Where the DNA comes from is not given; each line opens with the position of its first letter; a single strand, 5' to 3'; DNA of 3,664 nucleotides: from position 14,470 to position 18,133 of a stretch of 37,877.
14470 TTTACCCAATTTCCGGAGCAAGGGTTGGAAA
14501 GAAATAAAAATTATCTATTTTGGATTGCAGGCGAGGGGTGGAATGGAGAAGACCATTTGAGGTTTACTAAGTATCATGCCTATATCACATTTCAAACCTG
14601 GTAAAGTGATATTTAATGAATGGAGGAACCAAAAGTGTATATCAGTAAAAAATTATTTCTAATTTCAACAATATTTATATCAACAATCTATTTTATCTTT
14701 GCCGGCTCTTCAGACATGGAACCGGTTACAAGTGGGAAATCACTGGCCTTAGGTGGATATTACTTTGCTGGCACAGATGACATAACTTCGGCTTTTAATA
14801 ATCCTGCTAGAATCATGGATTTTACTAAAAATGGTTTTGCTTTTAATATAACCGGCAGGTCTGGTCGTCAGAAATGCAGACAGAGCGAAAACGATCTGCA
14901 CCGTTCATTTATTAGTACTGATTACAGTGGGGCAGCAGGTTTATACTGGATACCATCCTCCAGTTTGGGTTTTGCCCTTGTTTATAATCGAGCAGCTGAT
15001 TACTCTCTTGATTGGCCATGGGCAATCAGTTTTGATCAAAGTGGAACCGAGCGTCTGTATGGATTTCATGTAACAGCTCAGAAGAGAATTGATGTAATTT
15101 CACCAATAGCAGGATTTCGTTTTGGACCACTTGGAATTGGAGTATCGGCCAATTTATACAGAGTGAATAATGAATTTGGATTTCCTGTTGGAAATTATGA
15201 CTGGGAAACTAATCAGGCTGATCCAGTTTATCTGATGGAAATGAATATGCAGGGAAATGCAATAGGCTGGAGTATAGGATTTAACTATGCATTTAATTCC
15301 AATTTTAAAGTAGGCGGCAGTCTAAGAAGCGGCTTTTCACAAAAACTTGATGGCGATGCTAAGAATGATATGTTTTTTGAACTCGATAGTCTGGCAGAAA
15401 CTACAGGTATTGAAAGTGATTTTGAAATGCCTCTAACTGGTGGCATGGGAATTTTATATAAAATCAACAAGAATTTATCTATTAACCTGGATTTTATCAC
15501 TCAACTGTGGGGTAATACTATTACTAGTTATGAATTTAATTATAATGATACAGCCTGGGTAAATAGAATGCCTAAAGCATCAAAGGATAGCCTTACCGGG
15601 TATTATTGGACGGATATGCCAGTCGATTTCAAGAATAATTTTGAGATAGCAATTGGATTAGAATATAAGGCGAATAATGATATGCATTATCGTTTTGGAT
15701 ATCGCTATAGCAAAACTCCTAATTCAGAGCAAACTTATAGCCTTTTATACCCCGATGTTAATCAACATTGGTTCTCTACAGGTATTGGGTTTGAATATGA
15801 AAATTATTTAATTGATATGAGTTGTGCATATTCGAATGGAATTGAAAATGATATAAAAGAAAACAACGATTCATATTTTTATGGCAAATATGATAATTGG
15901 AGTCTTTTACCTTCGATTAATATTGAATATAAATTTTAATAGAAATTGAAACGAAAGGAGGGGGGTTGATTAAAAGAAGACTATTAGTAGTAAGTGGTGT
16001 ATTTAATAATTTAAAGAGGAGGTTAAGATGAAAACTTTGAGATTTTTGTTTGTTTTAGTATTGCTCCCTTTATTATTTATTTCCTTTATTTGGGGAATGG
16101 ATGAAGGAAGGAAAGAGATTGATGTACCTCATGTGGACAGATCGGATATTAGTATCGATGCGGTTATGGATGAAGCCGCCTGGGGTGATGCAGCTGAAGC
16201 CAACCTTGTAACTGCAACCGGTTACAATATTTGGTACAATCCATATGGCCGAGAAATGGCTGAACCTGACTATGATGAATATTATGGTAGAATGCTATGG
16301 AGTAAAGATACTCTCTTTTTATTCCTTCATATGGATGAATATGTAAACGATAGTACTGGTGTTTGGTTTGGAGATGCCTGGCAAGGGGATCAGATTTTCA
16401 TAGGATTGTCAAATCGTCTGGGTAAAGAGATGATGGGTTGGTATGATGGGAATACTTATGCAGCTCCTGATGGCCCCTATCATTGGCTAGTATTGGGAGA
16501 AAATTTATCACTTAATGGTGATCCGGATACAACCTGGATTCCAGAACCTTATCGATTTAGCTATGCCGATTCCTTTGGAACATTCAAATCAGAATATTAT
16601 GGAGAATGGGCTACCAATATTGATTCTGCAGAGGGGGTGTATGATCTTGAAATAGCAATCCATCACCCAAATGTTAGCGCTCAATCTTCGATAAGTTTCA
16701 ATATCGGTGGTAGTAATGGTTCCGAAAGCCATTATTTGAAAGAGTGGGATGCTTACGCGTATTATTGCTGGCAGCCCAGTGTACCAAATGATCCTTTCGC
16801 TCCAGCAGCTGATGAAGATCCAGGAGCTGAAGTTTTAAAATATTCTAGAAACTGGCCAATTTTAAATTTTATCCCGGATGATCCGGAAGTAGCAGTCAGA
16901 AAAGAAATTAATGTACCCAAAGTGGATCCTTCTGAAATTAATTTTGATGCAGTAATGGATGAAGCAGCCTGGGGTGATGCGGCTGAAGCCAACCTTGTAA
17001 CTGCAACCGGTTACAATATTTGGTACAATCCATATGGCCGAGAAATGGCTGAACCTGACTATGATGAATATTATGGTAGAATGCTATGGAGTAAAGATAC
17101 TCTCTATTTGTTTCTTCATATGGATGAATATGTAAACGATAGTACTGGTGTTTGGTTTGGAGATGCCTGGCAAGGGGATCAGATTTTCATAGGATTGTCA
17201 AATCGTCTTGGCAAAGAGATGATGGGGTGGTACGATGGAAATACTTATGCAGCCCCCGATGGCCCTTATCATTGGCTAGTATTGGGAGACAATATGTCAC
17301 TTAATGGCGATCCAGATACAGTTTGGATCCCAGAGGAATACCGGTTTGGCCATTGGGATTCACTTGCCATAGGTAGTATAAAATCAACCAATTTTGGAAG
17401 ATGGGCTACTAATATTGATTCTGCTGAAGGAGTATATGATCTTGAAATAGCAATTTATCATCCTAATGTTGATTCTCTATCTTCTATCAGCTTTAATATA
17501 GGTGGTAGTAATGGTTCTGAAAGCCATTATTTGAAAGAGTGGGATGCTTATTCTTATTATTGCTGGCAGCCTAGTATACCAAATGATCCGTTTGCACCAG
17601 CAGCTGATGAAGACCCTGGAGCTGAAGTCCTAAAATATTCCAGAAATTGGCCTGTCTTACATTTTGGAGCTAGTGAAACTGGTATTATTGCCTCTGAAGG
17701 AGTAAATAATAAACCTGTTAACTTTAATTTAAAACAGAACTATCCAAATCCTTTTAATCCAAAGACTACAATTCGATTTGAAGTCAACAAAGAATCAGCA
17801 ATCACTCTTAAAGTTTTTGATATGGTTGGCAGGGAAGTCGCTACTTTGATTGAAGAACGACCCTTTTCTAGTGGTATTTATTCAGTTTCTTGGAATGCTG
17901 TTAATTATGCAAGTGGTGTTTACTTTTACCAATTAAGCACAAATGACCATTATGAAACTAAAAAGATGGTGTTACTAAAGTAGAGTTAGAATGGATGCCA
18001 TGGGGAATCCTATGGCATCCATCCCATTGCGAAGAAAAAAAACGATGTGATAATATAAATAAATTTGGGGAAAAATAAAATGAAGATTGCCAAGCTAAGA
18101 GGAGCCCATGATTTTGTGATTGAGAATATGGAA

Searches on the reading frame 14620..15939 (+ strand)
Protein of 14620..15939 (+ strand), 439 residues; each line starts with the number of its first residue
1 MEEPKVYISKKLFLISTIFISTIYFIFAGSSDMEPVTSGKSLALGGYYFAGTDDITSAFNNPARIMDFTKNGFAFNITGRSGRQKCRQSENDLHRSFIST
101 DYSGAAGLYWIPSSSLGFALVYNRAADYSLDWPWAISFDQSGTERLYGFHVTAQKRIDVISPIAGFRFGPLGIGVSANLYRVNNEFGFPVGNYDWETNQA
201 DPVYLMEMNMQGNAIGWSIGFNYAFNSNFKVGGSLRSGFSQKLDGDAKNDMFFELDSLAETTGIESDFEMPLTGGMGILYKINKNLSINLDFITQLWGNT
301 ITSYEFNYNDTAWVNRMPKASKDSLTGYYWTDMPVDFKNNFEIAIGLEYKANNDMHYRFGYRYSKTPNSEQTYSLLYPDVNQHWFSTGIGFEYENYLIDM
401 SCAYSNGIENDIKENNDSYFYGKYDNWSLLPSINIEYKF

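Call 47: search_protein_families(library=pfam, proteins=[window:14620-15939:+], max_evalue=0.00001)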
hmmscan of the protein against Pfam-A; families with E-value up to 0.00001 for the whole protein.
window:14620-15939:+ (439 aa): 1 family
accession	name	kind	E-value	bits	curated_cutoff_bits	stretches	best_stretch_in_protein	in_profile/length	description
PF03349.22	Toluene_X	-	9.4e-22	77.5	29.7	1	37-439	20-421/421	Outer membrane protein transport protein (OMPP1/FadL/TodX)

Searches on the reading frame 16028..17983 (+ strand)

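Call 47: search_protein_families(library=pfam, proteins=[window:16028-17983:+], max_evalue=0.00001)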
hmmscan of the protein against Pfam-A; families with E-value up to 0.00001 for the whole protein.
window:16028-17983:+ (651 aa): 1 family
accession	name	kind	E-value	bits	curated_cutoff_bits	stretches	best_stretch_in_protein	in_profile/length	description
PF18962.6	Por_Secre_tail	-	7.7e-10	39.4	27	1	572-648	2-74/75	Secretion system C-terminal sorting domain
